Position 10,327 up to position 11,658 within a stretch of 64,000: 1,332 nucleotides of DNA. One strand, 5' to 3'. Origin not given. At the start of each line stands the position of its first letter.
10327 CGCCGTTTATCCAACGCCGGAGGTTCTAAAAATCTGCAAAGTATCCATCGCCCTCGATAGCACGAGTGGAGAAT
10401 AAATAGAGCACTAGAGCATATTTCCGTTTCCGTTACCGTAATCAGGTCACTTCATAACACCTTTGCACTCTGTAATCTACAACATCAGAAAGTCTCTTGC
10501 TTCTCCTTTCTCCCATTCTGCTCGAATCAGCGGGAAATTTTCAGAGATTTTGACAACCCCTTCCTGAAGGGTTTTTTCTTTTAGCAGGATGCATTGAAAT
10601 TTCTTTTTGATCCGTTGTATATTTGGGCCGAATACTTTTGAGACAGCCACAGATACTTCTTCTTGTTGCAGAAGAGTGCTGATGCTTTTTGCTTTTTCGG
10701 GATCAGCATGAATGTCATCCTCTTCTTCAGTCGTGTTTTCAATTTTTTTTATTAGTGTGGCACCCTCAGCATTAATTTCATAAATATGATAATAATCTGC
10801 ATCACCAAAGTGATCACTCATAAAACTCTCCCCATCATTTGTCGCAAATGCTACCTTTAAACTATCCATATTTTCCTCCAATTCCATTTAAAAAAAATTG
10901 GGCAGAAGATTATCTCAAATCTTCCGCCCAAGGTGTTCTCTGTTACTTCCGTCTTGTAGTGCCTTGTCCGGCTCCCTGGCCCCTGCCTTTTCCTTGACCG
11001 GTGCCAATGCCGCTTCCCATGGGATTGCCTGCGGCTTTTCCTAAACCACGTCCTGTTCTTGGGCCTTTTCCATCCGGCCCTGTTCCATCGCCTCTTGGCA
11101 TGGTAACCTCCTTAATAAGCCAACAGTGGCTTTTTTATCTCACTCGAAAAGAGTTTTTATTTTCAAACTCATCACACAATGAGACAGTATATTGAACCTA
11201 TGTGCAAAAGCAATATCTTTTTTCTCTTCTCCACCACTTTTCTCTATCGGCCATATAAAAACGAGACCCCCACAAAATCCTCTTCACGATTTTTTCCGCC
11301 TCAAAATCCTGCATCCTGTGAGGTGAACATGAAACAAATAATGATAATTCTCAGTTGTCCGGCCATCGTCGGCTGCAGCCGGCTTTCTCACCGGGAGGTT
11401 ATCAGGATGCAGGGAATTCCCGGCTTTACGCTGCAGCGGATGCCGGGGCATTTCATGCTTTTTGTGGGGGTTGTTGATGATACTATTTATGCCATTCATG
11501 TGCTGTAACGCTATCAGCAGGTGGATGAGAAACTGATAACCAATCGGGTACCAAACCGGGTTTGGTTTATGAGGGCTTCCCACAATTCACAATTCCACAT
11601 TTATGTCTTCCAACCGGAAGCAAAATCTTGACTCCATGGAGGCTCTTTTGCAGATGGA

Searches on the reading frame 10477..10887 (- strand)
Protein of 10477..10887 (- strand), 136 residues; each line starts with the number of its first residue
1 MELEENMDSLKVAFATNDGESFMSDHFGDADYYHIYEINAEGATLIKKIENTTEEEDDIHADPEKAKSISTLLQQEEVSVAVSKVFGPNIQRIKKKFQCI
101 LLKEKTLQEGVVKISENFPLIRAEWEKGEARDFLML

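Call 45: search_protein_families(library=pfam, proteins=[window:10477-10887:-], max_evalue=0.001)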
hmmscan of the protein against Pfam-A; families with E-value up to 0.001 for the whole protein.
window:10477-10887:- (136 aa): 1 family
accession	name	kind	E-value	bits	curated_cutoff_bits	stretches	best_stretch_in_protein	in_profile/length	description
PF02579.22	Nitro_FeMo-Co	-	5.6e-08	33.4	26.3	1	20-96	2-73/94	Dinitrogenase iron-molybdenum cofactor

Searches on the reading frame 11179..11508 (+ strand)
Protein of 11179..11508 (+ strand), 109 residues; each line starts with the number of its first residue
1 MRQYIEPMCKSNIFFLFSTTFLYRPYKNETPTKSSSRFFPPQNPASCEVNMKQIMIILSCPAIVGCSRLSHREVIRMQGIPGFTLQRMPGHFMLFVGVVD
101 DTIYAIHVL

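Call 45: search_protein_families(library=pfam, proteins=[window:11179-11508:+], max_evalue=0.001)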
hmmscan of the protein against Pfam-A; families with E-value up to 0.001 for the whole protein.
window:11179-11508:+ (109 aa): 0 families
